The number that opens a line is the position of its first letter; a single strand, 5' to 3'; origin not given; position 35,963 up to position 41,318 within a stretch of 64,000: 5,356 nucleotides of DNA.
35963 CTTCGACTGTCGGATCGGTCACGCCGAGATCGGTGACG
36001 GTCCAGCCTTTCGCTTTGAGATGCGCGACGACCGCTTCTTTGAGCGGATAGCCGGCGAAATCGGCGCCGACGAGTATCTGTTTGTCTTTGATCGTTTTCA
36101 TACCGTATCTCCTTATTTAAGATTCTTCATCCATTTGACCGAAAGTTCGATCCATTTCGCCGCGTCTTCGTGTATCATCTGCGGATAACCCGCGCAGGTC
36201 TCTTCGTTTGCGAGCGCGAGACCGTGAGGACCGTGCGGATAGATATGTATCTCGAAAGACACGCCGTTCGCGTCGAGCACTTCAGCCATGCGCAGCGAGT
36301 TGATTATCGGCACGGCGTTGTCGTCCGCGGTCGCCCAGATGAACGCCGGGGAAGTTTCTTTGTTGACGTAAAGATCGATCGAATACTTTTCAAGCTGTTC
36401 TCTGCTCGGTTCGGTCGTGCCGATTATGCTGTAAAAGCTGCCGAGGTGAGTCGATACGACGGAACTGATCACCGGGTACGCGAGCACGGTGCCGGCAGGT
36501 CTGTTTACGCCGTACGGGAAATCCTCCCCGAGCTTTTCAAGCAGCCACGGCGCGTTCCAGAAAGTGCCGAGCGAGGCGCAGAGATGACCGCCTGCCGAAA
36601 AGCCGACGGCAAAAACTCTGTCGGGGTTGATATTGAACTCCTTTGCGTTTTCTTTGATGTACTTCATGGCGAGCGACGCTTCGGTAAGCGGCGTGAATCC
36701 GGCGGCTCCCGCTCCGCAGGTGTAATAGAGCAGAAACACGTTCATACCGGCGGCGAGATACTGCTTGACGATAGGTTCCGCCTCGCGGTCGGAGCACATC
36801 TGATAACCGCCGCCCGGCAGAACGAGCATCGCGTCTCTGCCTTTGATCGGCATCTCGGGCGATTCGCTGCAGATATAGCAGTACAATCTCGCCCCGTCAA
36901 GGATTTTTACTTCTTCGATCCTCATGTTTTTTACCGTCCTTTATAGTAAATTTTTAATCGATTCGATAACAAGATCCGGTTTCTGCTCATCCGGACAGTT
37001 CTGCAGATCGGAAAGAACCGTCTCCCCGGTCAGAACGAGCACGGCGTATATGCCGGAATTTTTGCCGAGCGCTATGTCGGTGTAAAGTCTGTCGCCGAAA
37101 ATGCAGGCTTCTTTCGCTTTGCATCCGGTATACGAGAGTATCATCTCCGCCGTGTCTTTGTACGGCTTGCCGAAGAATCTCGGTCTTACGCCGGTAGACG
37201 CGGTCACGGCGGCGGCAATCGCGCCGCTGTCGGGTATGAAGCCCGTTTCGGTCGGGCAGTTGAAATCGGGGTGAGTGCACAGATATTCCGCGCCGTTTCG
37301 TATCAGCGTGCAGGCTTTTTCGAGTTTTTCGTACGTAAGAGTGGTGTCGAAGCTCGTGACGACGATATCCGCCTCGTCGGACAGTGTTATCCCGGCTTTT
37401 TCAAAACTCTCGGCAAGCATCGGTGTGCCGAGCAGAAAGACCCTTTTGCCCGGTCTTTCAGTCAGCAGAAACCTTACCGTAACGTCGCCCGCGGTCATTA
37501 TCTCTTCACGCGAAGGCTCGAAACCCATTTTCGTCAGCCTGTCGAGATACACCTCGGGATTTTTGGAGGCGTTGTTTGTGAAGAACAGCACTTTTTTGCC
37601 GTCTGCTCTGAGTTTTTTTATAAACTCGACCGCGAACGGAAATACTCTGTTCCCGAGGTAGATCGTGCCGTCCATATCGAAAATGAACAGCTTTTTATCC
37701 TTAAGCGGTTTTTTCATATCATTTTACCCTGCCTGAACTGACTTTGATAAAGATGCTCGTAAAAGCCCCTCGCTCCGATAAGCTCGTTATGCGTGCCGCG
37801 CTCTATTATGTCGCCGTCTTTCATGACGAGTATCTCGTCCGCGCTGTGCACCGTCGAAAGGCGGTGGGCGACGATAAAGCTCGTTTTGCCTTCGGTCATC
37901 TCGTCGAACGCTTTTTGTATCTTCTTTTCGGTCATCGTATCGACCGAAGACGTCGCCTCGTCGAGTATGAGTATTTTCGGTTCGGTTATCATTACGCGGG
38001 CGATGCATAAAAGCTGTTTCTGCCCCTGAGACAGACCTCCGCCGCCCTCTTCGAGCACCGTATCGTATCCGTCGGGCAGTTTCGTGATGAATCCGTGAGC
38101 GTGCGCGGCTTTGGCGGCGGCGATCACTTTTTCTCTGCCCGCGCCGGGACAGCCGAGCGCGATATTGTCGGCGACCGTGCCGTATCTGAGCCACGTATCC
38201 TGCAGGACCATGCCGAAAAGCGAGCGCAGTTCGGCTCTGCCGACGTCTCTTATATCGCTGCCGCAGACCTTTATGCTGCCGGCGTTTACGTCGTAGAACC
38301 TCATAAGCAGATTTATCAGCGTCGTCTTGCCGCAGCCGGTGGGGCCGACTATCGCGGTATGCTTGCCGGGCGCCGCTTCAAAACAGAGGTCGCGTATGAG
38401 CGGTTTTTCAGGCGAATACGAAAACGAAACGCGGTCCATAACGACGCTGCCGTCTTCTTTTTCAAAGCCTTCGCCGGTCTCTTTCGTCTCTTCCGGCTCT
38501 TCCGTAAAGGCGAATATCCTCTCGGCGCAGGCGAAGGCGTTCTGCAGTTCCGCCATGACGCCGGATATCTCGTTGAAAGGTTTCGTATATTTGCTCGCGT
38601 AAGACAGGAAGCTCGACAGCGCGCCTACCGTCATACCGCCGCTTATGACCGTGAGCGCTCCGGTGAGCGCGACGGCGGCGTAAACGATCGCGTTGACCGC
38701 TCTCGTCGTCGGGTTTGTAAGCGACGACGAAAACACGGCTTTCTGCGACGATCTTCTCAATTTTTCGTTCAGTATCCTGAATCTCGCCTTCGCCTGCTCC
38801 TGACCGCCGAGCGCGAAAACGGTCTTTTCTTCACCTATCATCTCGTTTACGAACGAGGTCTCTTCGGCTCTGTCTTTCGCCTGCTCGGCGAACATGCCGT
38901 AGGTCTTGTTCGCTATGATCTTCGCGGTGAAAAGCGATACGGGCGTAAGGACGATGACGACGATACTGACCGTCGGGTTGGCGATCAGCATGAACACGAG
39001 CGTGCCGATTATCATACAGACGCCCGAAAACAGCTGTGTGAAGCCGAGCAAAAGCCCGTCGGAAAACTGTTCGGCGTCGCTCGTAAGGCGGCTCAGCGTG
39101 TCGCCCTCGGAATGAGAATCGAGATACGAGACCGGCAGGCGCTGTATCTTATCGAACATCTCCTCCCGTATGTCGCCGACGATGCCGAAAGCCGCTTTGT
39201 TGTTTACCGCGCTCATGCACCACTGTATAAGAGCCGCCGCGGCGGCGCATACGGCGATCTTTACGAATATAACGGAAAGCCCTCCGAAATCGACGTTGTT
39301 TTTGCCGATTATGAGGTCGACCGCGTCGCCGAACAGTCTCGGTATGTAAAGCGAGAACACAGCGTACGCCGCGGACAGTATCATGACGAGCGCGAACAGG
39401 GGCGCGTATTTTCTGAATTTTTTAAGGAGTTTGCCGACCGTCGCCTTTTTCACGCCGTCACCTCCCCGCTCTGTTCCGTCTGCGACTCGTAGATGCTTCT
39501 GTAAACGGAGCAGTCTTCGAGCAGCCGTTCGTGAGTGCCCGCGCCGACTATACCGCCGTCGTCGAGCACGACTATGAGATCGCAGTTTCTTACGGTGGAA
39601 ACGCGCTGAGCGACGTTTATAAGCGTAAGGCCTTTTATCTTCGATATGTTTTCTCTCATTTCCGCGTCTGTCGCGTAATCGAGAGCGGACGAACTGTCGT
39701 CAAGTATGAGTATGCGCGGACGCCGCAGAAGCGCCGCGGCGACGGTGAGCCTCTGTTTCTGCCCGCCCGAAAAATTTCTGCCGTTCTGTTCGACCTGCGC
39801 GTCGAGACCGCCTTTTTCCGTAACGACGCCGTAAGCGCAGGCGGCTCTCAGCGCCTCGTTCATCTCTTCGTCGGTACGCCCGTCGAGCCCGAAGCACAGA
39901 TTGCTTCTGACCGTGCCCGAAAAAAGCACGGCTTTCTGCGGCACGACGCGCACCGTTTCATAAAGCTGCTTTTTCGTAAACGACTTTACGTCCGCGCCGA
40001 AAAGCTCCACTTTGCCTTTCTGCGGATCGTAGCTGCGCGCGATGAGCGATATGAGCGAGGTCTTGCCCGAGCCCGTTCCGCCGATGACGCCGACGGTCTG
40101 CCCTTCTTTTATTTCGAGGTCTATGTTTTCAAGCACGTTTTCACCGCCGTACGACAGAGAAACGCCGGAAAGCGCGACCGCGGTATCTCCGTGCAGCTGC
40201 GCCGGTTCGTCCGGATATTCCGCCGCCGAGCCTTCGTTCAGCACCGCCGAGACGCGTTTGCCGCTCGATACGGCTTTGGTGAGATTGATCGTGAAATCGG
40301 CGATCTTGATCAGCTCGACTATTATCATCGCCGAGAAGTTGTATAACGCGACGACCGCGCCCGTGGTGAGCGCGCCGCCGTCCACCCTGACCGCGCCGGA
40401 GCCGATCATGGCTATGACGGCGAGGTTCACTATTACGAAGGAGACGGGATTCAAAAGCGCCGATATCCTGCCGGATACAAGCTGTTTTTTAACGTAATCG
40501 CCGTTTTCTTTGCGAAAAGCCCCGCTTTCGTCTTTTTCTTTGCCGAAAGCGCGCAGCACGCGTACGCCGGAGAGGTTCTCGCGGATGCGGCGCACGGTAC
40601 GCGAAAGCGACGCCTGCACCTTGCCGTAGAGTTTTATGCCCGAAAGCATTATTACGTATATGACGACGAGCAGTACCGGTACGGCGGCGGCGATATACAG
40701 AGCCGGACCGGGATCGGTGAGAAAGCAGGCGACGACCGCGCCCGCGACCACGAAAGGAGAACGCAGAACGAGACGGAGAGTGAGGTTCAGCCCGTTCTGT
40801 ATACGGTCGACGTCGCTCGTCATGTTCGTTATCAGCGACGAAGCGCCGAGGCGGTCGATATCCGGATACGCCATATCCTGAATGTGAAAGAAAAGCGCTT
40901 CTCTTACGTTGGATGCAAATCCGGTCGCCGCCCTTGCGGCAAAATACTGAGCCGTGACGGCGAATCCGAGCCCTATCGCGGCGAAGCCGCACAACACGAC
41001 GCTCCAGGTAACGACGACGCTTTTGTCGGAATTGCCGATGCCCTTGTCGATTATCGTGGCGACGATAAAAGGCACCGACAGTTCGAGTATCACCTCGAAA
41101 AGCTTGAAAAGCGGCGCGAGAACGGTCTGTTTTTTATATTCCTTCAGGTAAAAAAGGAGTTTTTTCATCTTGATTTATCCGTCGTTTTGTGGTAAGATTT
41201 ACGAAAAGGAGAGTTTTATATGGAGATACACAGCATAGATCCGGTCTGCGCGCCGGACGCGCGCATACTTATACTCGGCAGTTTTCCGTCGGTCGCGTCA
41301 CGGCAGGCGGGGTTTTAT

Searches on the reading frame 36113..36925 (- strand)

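Call 10: search_protein_families(library=pfam, proteins=[window:36113-36925:-], max_evalue=0.01)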
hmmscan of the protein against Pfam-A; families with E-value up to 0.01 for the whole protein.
window:36113-36925:- (270 aa): 5 families
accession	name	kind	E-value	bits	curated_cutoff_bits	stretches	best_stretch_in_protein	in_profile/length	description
PF20434.5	BD-FAE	-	2.1e-15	57.2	26.8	1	33-216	16-214/215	BD-FAE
PF07859.19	Abhydrolase_3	-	1.2e-09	38.6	25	1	36-235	4-207/210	alpha/beta hydrolase fold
PF00326.27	Peptidase_S9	-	1.7e-08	34.6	22.6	1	87-239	49-192/213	Prolyl oligopeptidase family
PF01738.24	DLH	-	5.5e-05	23.3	21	1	188-255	140-205/217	Dienelactone hydrolase family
PF00135.34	COesterase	-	0.00077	19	27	1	76-117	146-198/515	Carboxylesterase family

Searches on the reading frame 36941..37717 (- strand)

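Call 51: search_protein_families(library=pfam, proteins=[window:36941-37717:-], max_evalue=0.01)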
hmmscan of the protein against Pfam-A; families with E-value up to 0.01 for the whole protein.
window:36941-37717:- (258 aa): 5 families
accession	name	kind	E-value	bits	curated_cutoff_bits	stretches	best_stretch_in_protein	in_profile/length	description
PF13344.12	Hydrolase_6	-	7.7e-28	96.9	27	1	11-110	1-100/101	Haloacid dehalogenase-like hydrolase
PF13242.12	Hydrolase_like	-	8.2e-15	54.9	22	1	182-256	2-74/75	HAD-hyrolase-like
PF00702.32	Hydrolase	-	1.8e-10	42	26.4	1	9-222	2-191/191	haloacid dehalogenase-like hydrolase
PF13419.12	HAD_2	-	2e-05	25.2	23.8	1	181-228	132-178/178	Haloacid dehalogenase-like hydrolase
PF09419.16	PGP_phosphatase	-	0.00055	20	20.4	1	188-230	118-165/168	Mitochondrial PGP phosphatase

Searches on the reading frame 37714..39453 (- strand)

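Call 51: search_protein_families(library=pfam, proteins=[window:37714-39453:-], max_evalue=0.01)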
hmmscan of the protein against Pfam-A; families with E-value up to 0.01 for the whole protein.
window:37714-39453:- (579 aa): 9 families
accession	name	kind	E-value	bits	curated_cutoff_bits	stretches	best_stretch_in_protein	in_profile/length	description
PF00664.28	ABC_membrane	-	2.5e-47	162.3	28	1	21-287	2-268/274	ABC transporter transmembrane region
PF00005.33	ABC_tran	-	7.6e-29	101.5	25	1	354-502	2-137/137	ABC transporter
PF02463.25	SMC_N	-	1.6e-06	28.2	40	1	474-544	137-211/220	RecF/RecN/SMC N terminal domain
PF00004.35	AAA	-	0.00016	22.6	21.2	0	368-413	3-50/131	ATPase family associated with various cellular activities (AAA)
PF13401.12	AAA_22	-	0.00036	21.3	27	1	364-396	6-39/130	AAA domain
PF13476.12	AAA_23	-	0.003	18.7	27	1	366-383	22-39/201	AAA domain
PF19568.5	Spore_III_AA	-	0.0041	16.7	27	0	362-418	143-198/306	Sporulation stage III, protein AA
PF09818.15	ABC_ATPase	-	0.0059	16.1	23.2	0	452-544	137-230/283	P-loop domain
PF03193.22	RsgA_GTPase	-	0.0099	16.1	30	0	362-394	105-137/174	RsgA GTPase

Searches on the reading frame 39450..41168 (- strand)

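Call 51: search_protein_families(library=pfam, proteins=[window:39450-41168:-], max_evalue=0.01)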
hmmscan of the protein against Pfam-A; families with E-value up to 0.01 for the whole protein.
window:39450-41168:- (572 aa): 3 families
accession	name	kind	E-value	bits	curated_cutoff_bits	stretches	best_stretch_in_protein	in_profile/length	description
PF00664.28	ABC_membrane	-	2.7e-37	129.4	28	1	17-283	3-271/274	ABC transporter transmembrane region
PF00005.33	ABC_tran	-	3.7e-28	99.3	25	1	346-492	1-135/137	ABC transporter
PF13191.12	AAA_16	-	0.0017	19.3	32.6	1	356-492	24-141/167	AAA ATPase domain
